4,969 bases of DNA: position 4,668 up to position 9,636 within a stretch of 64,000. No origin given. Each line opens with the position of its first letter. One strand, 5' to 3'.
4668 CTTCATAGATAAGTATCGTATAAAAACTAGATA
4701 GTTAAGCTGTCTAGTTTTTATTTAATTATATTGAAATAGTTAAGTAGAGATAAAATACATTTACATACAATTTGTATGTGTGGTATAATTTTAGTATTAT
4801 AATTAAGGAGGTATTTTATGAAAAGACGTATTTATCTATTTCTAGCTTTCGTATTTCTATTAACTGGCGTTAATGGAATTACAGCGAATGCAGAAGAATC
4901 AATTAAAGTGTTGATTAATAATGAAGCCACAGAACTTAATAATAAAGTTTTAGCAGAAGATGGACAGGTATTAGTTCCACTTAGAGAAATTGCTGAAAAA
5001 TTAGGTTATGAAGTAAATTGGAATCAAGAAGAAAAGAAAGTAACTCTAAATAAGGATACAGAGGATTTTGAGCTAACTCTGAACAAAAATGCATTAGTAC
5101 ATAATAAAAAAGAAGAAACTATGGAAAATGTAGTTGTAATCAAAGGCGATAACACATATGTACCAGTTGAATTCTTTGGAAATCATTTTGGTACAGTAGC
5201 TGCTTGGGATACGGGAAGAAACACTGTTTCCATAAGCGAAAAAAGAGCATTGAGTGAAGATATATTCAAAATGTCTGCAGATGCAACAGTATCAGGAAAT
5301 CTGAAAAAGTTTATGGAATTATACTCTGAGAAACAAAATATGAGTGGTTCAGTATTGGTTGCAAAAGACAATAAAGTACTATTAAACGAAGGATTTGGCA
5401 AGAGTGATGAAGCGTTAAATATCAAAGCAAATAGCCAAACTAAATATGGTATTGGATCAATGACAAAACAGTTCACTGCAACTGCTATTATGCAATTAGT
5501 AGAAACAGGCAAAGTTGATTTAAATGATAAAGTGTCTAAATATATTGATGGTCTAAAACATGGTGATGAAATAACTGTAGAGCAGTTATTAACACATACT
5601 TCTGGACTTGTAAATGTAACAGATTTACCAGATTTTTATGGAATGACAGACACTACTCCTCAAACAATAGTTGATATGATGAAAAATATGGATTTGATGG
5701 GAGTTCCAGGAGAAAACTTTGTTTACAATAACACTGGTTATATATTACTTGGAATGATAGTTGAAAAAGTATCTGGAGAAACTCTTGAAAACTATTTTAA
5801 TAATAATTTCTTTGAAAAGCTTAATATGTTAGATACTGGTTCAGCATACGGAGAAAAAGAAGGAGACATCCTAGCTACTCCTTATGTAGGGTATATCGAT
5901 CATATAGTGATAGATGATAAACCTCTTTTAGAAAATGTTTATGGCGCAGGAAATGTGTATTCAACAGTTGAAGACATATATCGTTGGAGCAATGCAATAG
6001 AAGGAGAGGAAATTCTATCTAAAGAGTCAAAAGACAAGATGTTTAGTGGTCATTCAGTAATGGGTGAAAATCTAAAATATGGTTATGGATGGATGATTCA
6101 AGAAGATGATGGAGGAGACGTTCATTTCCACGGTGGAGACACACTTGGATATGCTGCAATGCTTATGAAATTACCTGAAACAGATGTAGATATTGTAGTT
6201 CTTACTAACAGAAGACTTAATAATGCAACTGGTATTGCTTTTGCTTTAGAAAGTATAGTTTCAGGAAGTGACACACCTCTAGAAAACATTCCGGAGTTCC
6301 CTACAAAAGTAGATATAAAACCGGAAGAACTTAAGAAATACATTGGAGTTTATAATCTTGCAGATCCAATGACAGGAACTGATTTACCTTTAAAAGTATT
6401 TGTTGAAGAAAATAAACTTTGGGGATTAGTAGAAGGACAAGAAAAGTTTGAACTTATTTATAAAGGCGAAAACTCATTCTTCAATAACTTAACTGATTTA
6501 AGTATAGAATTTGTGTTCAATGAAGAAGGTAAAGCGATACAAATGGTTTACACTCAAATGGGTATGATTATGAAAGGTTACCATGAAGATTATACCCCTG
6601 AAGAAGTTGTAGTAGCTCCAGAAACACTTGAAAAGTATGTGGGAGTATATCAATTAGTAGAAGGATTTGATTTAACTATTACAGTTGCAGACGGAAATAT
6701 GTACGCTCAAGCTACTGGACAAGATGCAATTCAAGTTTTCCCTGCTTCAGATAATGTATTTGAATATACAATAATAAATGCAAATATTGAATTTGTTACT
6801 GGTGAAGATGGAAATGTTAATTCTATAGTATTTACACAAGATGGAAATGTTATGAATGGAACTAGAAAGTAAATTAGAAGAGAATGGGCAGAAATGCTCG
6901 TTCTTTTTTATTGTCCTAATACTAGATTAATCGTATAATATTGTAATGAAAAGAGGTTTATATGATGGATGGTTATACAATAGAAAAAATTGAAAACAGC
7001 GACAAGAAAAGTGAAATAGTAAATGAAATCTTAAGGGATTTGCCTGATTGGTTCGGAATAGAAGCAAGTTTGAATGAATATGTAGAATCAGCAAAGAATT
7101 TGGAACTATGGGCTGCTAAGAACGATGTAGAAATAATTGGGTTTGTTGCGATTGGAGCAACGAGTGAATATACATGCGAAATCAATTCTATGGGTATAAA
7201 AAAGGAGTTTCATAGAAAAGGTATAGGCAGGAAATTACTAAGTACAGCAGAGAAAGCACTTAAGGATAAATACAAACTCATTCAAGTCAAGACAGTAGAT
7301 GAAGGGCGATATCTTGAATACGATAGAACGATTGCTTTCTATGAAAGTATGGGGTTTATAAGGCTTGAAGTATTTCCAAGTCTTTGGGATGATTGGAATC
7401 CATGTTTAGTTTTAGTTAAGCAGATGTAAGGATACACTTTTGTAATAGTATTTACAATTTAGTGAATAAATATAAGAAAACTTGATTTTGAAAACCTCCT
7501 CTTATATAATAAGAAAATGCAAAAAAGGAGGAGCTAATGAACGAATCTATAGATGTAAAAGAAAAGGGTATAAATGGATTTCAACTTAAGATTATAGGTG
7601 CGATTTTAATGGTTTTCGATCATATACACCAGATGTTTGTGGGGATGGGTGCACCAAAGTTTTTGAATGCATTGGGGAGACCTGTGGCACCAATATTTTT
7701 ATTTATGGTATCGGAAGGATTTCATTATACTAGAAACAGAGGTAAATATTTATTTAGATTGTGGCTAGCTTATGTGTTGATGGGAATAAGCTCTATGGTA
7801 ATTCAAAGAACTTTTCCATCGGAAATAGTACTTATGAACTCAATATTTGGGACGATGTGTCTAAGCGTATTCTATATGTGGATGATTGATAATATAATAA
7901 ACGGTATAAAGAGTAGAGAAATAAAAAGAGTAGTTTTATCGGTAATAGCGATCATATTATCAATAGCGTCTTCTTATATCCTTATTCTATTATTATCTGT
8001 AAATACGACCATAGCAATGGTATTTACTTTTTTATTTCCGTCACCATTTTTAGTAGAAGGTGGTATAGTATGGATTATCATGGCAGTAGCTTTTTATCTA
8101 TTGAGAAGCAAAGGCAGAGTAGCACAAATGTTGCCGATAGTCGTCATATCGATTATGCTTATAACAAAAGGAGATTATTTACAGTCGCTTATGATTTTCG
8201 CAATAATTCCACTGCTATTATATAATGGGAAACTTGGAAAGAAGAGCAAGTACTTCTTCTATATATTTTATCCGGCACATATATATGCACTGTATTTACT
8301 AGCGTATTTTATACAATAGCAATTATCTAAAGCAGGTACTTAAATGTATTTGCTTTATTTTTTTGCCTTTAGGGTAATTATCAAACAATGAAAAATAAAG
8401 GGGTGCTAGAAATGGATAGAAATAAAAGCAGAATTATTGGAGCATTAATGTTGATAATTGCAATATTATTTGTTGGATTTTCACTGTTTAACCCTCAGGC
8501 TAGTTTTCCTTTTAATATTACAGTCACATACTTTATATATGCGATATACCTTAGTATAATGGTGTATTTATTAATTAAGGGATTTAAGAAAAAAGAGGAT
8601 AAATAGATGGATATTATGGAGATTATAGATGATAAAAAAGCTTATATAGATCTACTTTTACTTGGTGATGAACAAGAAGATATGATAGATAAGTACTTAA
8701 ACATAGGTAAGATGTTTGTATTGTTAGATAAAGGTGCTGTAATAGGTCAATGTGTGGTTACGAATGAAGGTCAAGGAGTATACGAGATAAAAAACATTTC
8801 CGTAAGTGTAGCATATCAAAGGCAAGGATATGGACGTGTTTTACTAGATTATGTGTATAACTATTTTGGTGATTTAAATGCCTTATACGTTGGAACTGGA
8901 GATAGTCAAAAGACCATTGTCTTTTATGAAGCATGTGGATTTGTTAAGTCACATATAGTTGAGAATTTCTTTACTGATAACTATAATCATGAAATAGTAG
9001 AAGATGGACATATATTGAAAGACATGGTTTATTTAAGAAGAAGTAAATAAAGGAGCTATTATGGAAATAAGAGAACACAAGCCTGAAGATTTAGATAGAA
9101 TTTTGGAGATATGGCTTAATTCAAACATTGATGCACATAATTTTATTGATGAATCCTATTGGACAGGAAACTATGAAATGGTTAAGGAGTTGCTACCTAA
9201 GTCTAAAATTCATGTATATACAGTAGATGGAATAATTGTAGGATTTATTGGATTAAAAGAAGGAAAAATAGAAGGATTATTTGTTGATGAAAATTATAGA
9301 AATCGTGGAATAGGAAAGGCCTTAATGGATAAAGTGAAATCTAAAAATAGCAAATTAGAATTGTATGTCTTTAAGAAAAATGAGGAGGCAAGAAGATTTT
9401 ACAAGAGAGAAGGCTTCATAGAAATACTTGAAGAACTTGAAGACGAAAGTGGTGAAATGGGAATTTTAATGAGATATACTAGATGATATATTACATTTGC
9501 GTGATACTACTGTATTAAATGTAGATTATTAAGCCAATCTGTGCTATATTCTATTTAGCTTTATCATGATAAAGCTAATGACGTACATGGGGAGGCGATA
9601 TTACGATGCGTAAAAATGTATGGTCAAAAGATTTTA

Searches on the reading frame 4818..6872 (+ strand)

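Call 64: search_protein_families(library=pfam, proteins=[window:4818-6872:+], max_evalue=0.00001)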
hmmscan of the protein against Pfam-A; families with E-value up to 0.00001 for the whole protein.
window:4818-6872:+ (684 aa): 3 families
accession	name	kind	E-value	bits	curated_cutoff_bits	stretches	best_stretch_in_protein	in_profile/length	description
PF00144.29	Beta-lactamase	-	1.6e-64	218.6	27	1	171-469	11-314/329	Beta-lactamase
PF07833.16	Cu_amine_oxidN1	-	7.9e-28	97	24.2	1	33-139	2-108/108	Copper amine oxidase N-terminal domain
PF11954.13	DUF3471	-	3.3e-18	66.4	29.3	1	597-677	5-97/103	Domain of unknown function (DUF3471)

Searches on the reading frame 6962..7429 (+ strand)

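Call 64: search_protein_families(library=pfam, proteins=[window:6962-7429:+], max_evalue=0.00001)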
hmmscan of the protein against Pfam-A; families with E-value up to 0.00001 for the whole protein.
window:6962-7429:+ (155 aa): 3 families
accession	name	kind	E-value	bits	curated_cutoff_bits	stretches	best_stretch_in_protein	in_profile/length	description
PF13508.13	Acetyltransf_7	-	2.9e-15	56.9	27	1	48-133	4-83/84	Acetyltransferase (GNAT) domain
PF00583.31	Acetyltransf_1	-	9.5e-13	48.9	20.7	1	41-132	24-116/116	Acetyltransferase (GNAT) family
PF13673.13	Acetyltransf_10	-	1.9e-12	47.7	23.6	1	35-135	20-110/128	Acetyltransferase (GNAT) domain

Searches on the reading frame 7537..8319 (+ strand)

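Call 64: search_protein_families(library=pfam, proteins=[window:7537-8319:+], max_evalue=0.00001)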
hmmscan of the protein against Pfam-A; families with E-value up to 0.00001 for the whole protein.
window:7537-8319:+ (260 aa): 1 family
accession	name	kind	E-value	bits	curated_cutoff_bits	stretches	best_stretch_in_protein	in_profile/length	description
PF05857.17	TraX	-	4.3e-19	69.7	25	1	16-255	4-216/217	TraX protein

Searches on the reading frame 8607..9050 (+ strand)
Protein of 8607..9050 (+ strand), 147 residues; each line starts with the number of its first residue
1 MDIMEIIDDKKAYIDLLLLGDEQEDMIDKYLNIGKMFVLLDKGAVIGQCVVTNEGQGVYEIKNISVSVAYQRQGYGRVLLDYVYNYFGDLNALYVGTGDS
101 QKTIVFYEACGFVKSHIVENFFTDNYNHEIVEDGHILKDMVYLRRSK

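Call 64: search_protein_families(library=pfam, proteins=[window:8607-9050:+], max_evalue=0.00001)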
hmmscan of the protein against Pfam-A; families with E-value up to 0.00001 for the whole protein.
window:8607-9050:+ (147 aa): 3 families
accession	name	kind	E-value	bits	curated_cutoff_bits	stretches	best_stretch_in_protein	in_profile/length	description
PF13508.13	Acetyltransf_7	-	5.1e-12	46.4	27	1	34-113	3-83/84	Acetyltransferase (GNAT) domain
PF00583.31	Acetyltransf_1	-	1e-10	42.3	20.7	1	33-112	32-116/116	Acetyltransferase (GNAT) family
PF13673.13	Acetyltransf_10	-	1.3e-06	28.9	23.6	1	35-115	32-110/128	Acetyltransferase (GNAT) domain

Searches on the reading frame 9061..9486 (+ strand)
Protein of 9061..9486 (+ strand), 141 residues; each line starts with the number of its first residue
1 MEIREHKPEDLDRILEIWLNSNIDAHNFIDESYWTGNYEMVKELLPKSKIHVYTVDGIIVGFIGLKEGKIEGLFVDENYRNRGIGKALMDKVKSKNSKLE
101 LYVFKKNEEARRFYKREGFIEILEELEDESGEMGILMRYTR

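Call 64: search_protein_families(library=pfam, proteins=[window:9061-9486:+], max_evalue=0.00001)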
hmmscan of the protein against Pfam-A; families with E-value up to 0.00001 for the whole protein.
window:9061-9486:+ (141 aa): 4 families
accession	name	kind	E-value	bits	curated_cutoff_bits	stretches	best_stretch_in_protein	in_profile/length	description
PF13673.13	Acetyltransf_10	-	6.5e-16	58.9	23.6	1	40-128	21-116/128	Acetyltransferase (GNAT) domain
PF13508.13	Acetyltransf_7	-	4.5e-15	56.2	27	1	47-120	2-83/84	Acetyltransferase (GNAT) domain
PF00583.31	Acetyltransf_1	-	2.6e-13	50.7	20.7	1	30-119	18-116/116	Acetyltransferase (GNAT) family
PF08445.16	FR47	-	1.7e-06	28.3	22.1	1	62-125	16-83/86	FR47-like protein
